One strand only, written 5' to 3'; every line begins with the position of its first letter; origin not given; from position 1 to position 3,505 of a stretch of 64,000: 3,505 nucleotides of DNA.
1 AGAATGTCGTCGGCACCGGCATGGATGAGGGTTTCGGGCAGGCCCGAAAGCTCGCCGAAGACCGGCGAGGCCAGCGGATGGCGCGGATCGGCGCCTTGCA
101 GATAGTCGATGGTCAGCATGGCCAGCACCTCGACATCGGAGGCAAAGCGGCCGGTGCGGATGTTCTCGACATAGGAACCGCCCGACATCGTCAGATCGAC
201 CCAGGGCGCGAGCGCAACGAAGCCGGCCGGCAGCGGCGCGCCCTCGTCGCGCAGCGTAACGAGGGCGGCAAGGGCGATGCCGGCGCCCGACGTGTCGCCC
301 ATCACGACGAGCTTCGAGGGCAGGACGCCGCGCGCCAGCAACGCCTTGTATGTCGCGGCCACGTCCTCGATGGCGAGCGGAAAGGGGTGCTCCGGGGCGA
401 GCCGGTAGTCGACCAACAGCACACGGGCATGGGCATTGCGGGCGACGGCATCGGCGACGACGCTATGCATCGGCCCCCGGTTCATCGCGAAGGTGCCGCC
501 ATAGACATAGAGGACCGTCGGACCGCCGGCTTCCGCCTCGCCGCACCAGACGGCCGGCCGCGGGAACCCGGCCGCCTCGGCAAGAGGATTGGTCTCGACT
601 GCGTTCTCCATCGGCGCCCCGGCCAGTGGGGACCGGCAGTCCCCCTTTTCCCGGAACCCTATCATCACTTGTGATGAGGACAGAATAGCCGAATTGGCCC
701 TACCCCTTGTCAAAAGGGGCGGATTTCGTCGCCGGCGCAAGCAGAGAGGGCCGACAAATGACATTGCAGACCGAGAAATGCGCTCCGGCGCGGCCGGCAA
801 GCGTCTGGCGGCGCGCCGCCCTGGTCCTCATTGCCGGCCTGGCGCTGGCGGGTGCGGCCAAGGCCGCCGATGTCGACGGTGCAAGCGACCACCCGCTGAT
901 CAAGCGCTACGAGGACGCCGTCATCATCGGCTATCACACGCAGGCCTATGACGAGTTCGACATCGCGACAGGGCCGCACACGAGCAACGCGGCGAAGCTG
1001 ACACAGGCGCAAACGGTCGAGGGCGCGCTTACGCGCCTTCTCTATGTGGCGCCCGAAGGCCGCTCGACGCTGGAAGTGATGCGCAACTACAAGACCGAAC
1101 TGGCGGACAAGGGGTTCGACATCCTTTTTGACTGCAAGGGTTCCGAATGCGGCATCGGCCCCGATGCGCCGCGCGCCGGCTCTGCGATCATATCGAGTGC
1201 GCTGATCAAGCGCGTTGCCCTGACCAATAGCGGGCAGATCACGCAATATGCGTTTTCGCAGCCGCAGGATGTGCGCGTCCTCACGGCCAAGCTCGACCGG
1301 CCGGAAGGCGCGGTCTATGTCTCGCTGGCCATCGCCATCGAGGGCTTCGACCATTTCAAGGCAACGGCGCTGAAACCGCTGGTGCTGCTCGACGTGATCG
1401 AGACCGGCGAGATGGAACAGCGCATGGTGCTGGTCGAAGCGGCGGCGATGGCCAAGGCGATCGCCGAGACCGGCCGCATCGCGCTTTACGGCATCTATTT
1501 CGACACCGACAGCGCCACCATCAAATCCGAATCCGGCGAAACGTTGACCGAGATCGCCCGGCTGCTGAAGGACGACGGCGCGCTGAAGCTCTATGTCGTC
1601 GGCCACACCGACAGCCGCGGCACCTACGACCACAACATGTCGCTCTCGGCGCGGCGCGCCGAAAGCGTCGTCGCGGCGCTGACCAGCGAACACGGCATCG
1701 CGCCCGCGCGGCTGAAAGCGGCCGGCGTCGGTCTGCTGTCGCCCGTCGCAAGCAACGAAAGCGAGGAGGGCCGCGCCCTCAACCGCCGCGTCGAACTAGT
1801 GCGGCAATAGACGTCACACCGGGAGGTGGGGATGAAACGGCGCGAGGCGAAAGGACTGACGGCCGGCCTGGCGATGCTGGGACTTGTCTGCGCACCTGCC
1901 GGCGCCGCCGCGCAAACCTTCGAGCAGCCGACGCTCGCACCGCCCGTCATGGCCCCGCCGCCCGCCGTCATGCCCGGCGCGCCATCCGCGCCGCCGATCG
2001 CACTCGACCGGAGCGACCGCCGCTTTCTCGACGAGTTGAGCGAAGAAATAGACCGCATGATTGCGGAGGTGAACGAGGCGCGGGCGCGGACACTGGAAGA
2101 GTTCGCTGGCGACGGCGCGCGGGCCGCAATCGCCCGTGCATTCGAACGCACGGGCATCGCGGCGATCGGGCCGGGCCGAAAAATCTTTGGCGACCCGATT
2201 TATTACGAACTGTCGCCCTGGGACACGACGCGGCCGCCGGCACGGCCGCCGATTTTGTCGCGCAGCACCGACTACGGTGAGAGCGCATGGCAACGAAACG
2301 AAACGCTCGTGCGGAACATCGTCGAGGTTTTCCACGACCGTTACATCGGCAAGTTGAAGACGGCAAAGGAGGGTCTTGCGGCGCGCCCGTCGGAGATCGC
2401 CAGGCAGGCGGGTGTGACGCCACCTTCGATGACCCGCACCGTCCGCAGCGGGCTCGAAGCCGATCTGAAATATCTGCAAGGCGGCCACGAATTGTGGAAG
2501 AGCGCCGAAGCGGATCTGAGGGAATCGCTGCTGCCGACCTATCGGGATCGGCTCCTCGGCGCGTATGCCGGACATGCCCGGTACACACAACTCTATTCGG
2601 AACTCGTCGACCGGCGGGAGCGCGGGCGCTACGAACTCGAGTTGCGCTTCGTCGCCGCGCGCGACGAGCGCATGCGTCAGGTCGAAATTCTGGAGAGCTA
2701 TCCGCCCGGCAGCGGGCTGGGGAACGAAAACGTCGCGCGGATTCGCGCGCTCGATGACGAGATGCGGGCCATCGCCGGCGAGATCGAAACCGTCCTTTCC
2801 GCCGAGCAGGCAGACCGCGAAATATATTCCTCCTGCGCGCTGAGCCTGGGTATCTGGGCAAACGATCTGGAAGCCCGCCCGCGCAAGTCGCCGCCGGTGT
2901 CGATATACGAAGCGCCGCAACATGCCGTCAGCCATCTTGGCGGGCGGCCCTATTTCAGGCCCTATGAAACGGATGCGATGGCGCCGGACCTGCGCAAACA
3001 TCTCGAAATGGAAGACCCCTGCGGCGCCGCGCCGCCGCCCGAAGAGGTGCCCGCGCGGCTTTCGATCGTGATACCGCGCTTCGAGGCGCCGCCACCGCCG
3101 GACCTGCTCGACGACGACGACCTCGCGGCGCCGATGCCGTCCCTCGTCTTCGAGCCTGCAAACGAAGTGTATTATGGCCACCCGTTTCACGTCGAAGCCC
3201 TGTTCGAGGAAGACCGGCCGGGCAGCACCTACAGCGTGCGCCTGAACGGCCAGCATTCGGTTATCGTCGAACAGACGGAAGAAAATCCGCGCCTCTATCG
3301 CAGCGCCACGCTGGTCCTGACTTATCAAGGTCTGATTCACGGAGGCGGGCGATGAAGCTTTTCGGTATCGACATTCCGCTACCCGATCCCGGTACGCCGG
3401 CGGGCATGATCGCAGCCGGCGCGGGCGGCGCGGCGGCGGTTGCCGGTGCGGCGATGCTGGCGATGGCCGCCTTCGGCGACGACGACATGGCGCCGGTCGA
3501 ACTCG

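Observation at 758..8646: Orphan three-gene envelope operon: OmpA-anchor, 509-aa secreted protein and 1764-aa membrane protein with no recognisable families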

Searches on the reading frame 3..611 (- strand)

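Call 106: search_protein_families(library=pfam, proteins=[window:3-611:-], max_evalue=0.0001)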
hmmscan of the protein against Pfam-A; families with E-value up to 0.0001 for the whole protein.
window:3-611:- (203 aa): 3 families
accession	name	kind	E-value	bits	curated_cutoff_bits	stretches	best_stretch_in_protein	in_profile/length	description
PF07859.19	Abhydrolase_3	-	5.7e-38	131.2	25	1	33-202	1-176/210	alpha/beta hydrolase fold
PF10340.15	Say1_Mug180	-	6.2e-10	38.9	21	1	31-154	123-251/374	Steryl acetyl hydrolase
PF20434.5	BD-FAE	-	5.2e-07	29.8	26.8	1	29-116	12-106/215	BD-FAE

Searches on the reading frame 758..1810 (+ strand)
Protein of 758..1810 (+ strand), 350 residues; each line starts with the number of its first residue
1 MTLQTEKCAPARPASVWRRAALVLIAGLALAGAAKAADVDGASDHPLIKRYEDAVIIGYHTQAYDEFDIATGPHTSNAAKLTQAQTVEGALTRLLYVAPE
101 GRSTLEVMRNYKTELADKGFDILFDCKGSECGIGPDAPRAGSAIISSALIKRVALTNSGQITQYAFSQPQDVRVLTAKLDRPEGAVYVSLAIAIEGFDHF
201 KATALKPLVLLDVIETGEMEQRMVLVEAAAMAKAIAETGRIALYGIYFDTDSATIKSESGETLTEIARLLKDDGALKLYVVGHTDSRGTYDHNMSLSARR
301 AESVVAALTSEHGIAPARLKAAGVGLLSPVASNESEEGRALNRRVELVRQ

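Call 6: search_protein_families(library=pfam, proteins=[window:758-1810:+], max_evalue=1)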
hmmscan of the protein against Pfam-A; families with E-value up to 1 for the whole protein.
window:758-1810:+ (350 aa): 3 families
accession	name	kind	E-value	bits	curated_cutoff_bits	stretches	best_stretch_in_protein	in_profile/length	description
PF00691.25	OmpA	-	2.6e-20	73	27.2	1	247-343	1-98/98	OmpA family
PF16234.10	DUF4892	-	1.4e-08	34.9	28.8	1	38-133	1-98/183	Domain of unknown function (DUF4892)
PF05359.17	DUF748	-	0.0041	15.6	50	1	243-286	878-921/1037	Domain of Unknown Function (DUF748)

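Call 7: search_protein_families(library=ncbifam, proteins=[window:758-1810:+], max_evalue=1)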
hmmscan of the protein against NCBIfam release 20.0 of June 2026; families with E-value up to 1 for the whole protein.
window:758-1810:+ (350 aa): 39 families (the best 25 are shown)
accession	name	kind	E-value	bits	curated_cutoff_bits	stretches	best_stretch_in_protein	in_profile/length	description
NF053611.1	YiaD_Gzip_OmpA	equivalog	9.1e-32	110.4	175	1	245-347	103-204/206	YiaD family glycine zipper/OmpA-like lipoprotein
NF053612.1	anchor_PA1041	equivalog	1e-26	94.3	250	1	235-347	119-233/236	PA1041 family peptidoglycan-binding anchor lipoprotein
NF007804.1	PRK10510.1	equivalog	6.5e-25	87.8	307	1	246-347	114-214/219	OmpA family lipoprotein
NF053585.1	OMP_LP_YfiB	equivalog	3.5e-24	85.5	128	1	246-348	58-159/163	outer membrane lipoprotein YfiB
NF053613.1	OMP_toxin_LptF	equivalog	6e-24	85.1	400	1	237-347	133-243/256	lipotoxin F family OmpA-related lipoprotein LptF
NF033763.1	exchanger_TraB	exception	1.8e-21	75.7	700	1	241-347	389-495/522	outer membrane exchange protein TraB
NF045787.1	OmpABordt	equivalog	5.2e-21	75.2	200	1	231-347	72-187/194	outer membrane protein OmpA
NF053607.1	CHU_0125_OmpA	equivalog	1.5e-19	70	620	1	227-346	514-633/639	CHU_0125 family OmpA-like outer membrane integrity protein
TIGR02802.1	Pal_lipo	equivalog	4.8e-19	68.4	125.35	1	246-348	2-103/104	peptidoglycan-associated lipoprotein Pal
NF006541.1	PRK09038.1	equivalog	8.1e-19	68.2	283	1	246-348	143-247/253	flagellar motor protein MotD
NF045788.1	Omp38Acinit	equivalog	6.3e-18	64.9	500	1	205-345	205-342/354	outer membrane protein Omp38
NF006508.0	PRK08944.1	subfamily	7e-18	64.9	259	1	248-347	183-285/304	MotB family protein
TIGR03350.1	type_VI_ompA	equivalog_domain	1.5e-17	63.9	139.8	1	247-347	33-135/137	type VI secretion system protein TssL, long form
NF052230.1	T9SS_PorE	exception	9.3e-17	60.5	600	1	242-329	513-599/648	PorE family type IX secretion system protein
TIGR03789.1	pdsO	hypoth_equivalog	3.5e-15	56.4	152.2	1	244-347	139-241/243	sortase-associated OmpA-like protein PdsO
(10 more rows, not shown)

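Call 23: search_protein_families(library=padloc, proteins=[window:758-1810:+], max_evalue=1)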
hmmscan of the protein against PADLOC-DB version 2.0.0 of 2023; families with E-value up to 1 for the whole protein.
window:758-1810:+ (350 aa): 7 families
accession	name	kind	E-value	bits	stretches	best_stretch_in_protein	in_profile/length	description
PDLC00651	ZorB3|ZorB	-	4e-14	50.6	1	225-347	69-200/215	MotB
PDLC00609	ZorB1|ZorB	-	6.7e-12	43.4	1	237-347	85-212/232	MotB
PDLC00612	ZorB1|ZorB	-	2.1e-10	38.6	1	278-347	187-264/293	MotB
PDLC00610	ZorB1|ZorB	-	5.4e-06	24.2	1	278-347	150-232/254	MotB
PDLC00611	ZorB1|ZorB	-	3.9e-05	21.4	1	276-321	133-179/240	MotB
PDLC00608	ZorB1|ZorB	-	0.00066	17.1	1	240-312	92-176/243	MotB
PDLC00641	ZorB2|ZorB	-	0.0033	15.1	1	284-347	150-220/238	MotB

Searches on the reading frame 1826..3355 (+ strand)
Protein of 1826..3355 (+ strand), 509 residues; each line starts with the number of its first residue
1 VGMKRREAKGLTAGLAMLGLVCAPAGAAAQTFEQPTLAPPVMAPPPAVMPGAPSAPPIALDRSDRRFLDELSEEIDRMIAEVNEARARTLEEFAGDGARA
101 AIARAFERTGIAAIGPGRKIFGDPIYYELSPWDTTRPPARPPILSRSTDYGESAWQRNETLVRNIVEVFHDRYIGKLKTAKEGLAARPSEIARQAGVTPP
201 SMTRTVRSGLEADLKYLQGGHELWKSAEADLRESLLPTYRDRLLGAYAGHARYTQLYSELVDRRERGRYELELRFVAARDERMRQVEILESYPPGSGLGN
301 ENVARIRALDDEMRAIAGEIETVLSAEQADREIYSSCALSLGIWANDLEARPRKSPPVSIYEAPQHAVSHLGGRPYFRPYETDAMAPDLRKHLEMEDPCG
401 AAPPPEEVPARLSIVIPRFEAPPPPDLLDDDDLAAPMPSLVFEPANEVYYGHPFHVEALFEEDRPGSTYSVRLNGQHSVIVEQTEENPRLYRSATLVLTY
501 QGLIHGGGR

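Call 6: search_protein_families(library=pfam, proteins=[window:1826-3355:+], max_evalue=1)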
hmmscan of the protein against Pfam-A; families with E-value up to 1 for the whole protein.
window:1826-3355:+ (509 aa): 1 family
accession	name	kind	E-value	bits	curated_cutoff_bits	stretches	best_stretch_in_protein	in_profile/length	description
PF01047.28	MarR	-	0.19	12.1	24.6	1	186-207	18-39/59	MarR family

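Call 7: search_protein_families(library=ncbifam, proteins=[window:1826-3355:+], max_evalue=1)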
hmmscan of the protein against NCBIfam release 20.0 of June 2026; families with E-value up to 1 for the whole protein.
window:1826-3355:+ (509 aa): 1 family
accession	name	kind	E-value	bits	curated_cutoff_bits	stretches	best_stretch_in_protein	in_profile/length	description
NF052438.1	TransRegRv0880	equivalog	0.15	11.9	220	1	179-209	42-72/143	Rv0880 family HTH-type transcriptional regulator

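Call 23: search_protein_families(library=padloc, proteins=[window:1826-3355:+], max_evalue=1)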
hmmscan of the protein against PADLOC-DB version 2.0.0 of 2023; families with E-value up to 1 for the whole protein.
window:1826-3355:+ (509 aa): 0 families
